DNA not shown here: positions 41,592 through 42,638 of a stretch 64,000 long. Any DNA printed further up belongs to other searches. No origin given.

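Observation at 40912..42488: folP translationally coupled to a CofE-family gamma-glutamyl ligase (FolC2-like) instead of a canonical folC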

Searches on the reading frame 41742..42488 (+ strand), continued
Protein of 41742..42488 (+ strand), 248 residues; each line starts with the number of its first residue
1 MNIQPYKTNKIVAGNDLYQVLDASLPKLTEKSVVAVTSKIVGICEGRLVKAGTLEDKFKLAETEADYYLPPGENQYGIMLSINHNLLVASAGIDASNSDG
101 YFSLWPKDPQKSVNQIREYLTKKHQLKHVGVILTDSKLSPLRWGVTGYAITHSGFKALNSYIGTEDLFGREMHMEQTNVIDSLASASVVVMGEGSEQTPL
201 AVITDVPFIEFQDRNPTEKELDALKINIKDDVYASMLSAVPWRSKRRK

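Call 26: find_encoding_contigs(protein=P0033, flank=10000, max_places=2)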
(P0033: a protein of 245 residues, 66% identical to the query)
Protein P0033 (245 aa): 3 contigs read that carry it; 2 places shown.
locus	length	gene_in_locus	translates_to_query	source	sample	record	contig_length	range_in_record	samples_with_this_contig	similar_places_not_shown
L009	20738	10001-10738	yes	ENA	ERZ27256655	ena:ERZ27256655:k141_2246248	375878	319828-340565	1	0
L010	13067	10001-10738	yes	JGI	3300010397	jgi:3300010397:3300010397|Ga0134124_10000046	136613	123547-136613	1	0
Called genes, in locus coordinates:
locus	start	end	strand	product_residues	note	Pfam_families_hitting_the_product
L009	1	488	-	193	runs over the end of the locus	PF01300:Sua5_yciO_yrdC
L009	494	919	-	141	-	PF02367:TsaE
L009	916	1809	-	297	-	-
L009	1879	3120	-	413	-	PF05010:TACC_C (faint), PF13529:Peptidase_C39_2 (faint), PF24568:CC_PcsB (weak)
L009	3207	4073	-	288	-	PF18075:FtsX_ECD, PF02687:FtsX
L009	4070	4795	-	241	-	PF00005:ABC_tran, PF13304:AAA_21 (faint), PF13401:AAA_22 (faint)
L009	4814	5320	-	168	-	-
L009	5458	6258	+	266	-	PF00809:Pterin_bind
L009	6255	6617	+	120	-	PF02152:FolB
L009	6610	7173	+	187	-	PF01227:GTP_cyclohydroI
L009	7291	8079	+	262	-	PF01063:Aminotran_4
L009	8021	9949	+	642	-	PF04715:, PF00425:Chorismate_bind, PF01288:HPPK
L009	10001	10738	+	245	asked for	PF01996:F420_ligase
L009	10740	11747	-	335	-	PF03462:PCRF, PF00472:RF-1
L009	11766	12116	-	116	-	-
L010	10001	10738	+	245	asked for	PF01996:F420_ligase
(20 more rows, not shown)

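Call 28: find_encoding_contigs(protein=P0010, flank=10000, max_places=1)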
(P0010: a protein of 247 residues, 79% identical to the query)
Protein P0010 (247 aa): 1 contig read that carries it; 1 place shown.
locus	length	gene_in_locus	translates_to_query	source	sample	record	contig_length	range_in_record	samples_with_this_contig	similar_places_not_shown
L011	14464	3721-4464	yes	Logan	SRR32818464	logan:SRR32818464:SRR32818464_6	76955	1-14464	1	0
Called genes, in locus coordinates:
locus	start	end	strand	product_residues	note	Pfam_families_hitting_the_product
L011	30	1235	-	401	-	PF24568:CC_PcsB (weak), PF13529:Peptidase_C39_2 (weak)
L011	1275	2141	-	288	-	PF18075:FtsX_ECD, PF02687:FtsX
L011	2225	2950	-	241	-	PF00005:ABC_tran, PF13304:AAA_21 (faint)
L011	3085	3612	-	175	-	-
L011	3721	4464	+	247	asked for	PF01996:F420_ligase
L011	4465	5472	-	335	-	PF03462:PCRF, PF00472:RF-1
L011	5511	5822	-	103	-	-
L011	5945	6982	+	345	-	PF00962:A_deaminase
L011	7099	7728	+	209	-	PF00300:His_Phos_1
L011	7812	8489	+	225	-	PF01596:Methyltransf_3, PF01135:PCMT (weak), PF13847:Methyltransf_31 (weak), PF13578:Methyltransf_24, PF13649:Methyltransf_25 (weak)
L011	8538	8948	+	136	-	PF05014:Nuc_deoxyrib_tr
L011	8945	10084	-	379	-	PF00478:IMPDH, PF03060:NMO, PF01070:FMN_dh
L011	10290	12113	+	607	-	PF04041:Glyco_hydro_130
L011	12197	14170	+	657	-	PF04041:Glyco_hydro_130, PF04616:Glyco_hydro_43 (faint), PF04041:Glyco_hydro_130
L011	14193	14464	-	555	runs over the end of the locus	PF00343:Phosphorylase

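Call 29: find_encoding_contigs(protein=P0027, flank=10000, max_places=1)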
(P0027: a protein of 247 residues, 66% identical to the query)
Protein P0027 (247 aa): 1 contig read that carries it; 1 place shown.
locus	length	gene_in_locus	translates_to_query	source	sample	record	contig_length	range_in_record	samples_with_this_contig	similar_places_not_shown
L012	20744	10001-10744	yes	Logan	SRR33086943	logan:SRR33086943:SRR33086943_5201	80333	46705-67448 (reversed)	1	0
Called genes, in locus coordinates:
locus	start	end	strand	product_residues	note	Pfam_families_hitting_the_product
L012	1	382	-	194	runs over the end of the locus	PF01300:Sua5_yciO_yrdC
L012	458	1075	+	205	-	-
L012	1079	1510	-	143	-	PF02367:TsaE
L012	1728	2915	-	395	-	PF24568:CC_PcsB (weak), PF13529:Peptidase_C39_2 (weak)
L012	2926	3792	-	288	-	PF18075:FtsX_ECD, PF02687:FtsX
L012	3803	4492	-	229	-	PF00005:ABC_tran, PF13304:AAA_21 (faint)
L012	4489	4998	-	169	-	-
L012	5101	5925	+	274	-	PF00809:Pterin_bind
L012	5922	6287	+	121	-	PF02152:FolB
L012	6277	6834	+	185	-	PF01227:GTP_cyclohydroI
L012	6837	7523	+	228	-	PF01063:Aminotran_4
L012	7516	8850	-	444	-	PF04715:, PF00425:Chorismate_bind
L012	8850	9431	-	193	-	PF00117:GATase, PF07722:Peptidase_C26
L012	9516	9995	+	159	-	PF01288:HPPK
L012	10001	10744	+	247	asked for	PF01996:F420_ligase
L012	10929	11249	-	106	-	-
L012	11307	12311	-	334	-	PF03462:PCRF, PF00472:RF-1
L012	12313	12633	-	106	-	-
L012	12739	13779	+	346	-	PF00962:A_deaminase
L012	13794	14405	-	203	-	PF06445:GyrI-like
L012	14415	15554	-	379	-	PF00478:IMPDH, PF03060:NMO, PF01070:FMN_dh (weak)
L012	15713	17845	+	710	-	PF13522:GATase_6, PF13537:GATase_7, PF00156:Pribosyltran, PF00551:Formyl_trans_N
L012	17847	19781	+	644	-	PF02844:GARS_N, PF01071:GARS_A, PF02222:ATP-grasp (weak), PF02786:CPSase_L_D2 (weak), PF02843:GARS_C, PF00702:Hydrolase, PF13419:HAD_2, PF13242:Hydrolase_like (weak)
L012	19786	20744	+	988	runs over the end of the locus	PF18072:FGAR-AT_linker, PF00586:AIRS, PF02769:AIRS_C, PF00586:AIRS (weak), PF02769:AIRS_C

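Call 30: find_encoding_contigs(protein=P0066, flank=10000, max_places=1)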
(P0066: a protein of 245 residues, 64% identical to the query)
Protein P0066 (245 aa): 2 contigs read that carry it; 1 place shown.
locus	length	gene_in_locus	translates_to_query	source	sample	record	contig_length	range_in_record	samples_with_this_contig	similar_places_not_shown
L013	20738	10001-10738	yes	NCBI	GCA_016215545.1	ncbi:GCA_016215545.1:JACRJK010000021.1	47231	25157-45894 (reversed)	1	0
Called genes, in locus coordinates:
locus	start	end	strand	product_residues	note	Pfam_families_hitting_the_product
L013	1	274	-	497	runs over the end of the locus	PF13431:TPR_17 (faint), PF00515:TPR_1 (faint), PF07719:TPR_2 (faint), PF13181:TPR_8 (faint)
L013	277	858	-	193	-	PF01300:Sua5_yciO_yrdC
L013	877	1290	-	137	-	PF02367:TsaE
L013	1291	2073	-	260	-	-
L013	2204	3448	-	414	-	PF05010:TACC_C (faint), PF13529:Peptidase_C39_2 (weak)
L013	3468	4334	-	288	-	PF18075:FtsX_ECD, PF02687:FtsX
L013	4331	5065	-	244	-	PF00005:ABC_tran, PF02463:SMC_N (faint), PF13304:AAA_21 (faint)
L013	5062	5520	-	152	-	-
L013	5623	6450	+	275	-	PF00809:Pterin_bind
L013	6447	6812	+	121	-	PF02152:FolB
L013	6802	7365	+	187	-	PF01227:GTP_cyclohydroI, PF14489:QueF (faint)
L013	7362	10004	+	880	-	PF01063:Aminotran_4, PF04715:, PF00425:Chorismate_bind, PF01288:HPPK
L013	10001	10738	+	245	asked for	PF01996:F420_ligase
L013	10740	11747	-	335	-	PF03462:PCRF, PF00472:RF-1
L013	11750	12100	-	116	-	-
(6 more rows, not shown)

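Call 31: search_protein_representatives(protein=window:41742-42485:+)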
Query: 248 residues. Proteins with E-value up to 0.001 (for the whole library): 1757; up to 1e-10: 881; up to 1e-30: 248. The best 150 are listed.
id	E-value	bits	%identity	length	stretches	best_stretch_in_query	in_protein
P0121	1.6e-93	328.9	57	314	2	26-177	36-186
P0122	1.8e-72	260.0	52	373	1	1-244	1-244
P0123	8.0e-72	257.9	49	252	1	2-246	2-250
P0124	4.4e-71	255.5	47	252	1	1-243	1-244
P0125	1.5e-67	243.9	49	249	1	1-244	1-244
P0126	2.5e-67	243.2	55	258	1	54-244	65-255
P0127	5.2e-64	232.3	46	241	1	14-243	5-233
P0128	3.8e-63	229.5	44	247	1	1-245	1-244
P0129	4.5e-63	229.3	48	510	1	1-244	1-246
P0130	2.7e-62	226.7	48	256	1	2-243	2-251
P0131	2.8e-62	226.6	44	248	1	2-244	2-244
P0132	2.8e-61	223.4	44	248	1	3-244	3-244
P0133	4.6e-61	222.7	43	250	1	3-244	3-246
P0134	7.9e-61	221.9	46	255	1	2-247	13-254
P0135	9.4e-61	221.7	46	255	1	12-244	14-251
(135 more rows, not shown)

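Call 34: list_cluster_members(proteins=[P0001, P0002, P0010])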
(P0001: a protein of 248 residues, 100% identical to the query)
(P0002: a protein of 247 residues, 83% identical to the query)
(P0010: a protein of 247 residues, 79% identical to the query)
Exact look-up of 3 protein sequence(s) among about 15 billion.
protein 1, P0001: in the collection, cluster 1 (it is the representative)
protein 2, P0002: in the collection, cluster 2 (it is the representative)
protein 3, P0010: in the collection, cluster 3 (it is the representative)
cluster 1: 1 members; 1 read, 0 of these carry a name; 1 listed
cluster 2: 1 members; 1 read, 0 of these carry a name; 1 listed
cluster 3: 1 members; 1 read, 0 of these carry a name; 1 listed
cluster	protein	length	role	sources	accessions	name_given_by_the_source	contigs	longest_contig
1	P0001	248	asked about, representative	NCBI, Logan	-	-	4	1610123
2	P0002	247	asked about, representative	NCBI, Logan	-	-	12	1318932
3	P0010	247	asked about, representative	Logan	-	-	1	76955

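Call 41: find_homologous_proteins(query=L012:9516-9992:+, max_evalue=0.00001)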
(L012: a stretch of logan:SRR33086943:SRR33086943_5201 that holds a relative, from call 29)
Query L012:9516-9992:+ (159 aa): 3287 proteins with E <= 0.00001 among 3322 candidates; the best 120 are listed.
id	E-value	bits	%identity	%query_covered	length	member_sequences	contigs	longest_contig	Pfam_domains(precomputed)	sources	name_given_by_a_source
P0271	3.6e-98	343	100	100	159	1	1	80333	PF01288.26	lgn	-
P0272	5.4e-74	265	76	92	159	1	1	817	PF01288.26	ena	-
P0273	1.9e-70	254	74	100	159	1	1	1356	PF01288.26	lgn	-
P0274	2.7e-70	253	71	100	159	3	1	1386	PF01288.26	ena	-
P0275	1.9e-69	250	73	96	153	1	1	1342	PF01288.26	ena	-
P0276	1.3e-68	248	72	96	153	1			PF01288.26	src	-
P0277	6.8e-68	245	74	92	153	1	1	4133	PF01288.26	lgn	-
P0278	7.6e-68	245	75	92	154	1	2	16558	PF01288.26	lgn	-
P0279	1.2e-67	244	76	92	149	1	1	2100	PF01288.26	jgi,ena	-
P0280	5.2e-67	242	70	89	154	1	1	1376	PF01288.26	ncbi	-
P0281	1.9e-66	241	70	96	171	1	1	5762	PF01288.26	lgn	-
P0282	2.7e-66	240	69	96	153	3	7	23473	PF01288.26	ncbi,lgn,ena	-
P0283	8.0e-65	235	69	96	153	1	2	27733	PF01288.26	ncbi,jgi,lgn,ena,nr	ncbi:MAG TPA: 2-amino-4-hydroxy-6-hydroxymethyldihydropteridine diphosphokinase [Candidatus Sulfotel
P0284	2.1e-63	231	67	97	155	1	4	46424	PF01288.26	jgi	jgi:2-amino-4-hydroxy-6-hydroxymethyldihydropteridine diphosphokinase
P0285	8.1e-63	229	72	91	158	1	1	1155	PF01288.26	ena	-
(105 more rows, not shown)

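Call 42: find_related_loci(query=A2, collection=metagenome_contigs, flank=10000)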
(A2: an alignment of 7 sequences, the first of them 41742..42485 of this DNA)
Query A2 (248 aa) in metagenome_contigs; peptide patterns used: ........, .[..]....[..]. (x = any residue, [..] = any of these).
151 stretches matched a pattern; 30 encode a relative of the query (tblastn E <= 1e-3); 30 distinct loci.
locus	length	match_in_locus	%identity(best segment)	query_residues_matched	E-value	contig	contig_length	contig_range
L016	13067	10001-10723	66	1-243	4e-112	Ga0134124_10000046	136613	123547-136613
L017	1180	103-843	64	1-247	1e-121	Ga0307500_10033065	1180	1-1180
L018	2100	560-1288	65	1-243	1e-115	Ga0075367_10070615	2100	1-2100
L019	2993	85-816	65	1-240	5e-111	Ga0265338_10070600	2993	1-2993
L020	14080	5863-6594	64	1-240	4e-106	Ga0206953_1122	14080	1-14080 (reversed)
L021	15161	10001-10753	60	1-247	2e-105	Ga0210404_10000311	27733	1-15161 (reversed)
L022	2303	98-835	60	1-246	9e-110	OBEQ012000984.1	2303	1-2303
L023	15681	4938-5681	60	1-248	5e-103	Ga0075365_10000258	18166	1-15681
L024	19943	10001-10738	59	1-248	3e-102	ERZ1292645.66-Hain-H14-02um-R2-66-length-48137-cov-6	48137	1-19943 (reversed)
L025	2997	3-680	63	17-242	1e-102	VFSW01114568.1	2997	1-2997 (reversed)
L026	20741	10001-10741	66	1-247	2e-111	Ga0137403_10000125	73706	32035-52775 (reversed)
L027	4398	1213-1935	62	1-243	8e-100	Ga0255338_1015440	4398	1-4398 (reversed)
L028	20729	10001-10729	61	1-243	4e-99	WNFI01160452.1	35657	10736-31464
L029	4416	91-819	59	1-242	2e-99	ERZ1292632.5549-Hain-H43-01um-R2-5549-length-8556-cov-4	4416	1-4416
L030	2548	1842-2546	59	1-234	1e-97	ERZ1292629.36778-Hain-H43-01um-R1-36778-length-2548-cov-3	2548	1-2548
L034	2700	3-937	54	1-245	2e-84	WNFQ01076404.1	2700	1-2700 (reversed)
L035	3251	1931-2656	50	7-246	4e-81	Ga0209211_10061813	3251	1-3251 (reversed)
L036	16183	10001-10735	50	1-243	3e-81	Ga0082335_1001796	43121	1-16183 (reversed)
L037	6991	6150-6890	47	1-247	5e-73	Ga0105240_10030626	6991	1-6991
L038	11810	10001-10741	45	1-246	1e-70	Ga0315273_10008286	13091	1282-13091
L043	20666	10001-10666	30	3-207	8e-32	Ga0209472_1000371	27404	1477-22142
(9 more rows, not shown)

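Call 49: search_protein_families(library=pfam, proteins=[L028:6047-7372:+, L028:7386-9326:-, L028:9440-9991:+, L028:10925-11881:+, L028:12010-12465:+, L023:4282-4941:+, L023:5684-6211:-, L023:6226-6768:-, L023:3391-3861:-, L037:5607-6143:+], max_evalue=0.001)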
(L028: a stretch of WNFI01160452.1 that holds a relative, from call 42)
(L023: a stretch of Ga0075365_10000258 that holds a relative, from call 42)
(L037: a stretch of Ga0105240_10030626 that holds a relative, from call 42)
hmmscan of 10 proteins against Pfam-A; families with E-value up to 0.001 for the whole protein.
L028:6047-7372:+ (441 aa): 1 family
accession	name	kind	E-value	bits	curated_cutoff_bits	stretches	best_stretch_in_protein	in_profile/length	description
PF00464.25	SHMT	-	1.3e-155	518.3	27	1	5-389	1-399/399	Serine hydroxymethyltransferase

L028:7386-9326:- (646 aa): 3 families
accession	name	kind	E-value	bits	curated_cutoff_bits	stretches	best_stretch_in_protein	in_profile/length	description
PF02219.23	MTHFR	-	4.7e-13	49.6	24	1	444-621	76-271/287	Methylenetetrahydrofolate reductase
PF02636.23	Methyltransf_28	-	5.6e-13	49.4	23.3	1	97-230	13-151/249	Putative S-adenosyl-L-methionine-dependent methyltransferase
PF04055.27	Radical_SAM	-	0.00031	21.4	29.5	0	446-543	24-119/166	Radical SAM superfamily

L028:9440-9991:+ (183 aa): 0 families

L028:10925-11881:+ (318 aa): 1 family
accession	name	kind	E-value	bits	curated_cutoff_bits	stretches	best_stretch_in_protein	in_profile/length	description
PF00318.25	Ribosomal_S2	-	1.1e-71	240.9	26.1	1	26-251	1-216/216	Ribosomal protein S2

L028:12010-12465:+ (151 aa): 3 families
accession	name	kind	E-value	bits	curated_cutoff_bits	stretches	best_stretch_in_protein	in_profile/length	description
PF00889.24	EF_TS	-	9.3e-20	71.5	27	1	73-150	1-76/204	Elongation factor TS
PF25025.1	EF-Ts_N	-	9.3e-06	26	33.2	1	7-44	15-53/60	Elongation factor Ts, mitochondrial, N-terminal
PF22566.2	UBA_8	-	0.00024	21.2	26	1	7-39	5-37/46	UBA-like domain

L023:4282-4941:+ (219 aa): 1 family
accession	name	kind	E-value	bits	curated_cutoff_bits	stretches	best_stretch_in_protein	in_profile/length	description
PF02592.20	Vut_1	-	1.2e-38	133.3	27.2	1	43-207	2-151/152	Putative vitamin uptake transporter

L023:5684-6211:- (175 aa): 0 families

L023:6226-6768:- (180 aa): 0 families

L023:3391-3861:- (156 aa): 0 families

L037:5607-6143:+ (178 aa): 1 family
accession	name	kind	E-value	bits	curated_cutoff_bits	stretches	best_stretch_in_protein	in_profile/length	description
PF01812.26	5-FTHF_cyc-lig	-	2.6e-21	76.8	27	1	100-174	108-185/186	5-formyltetrahydrofolate cyclo-ligase family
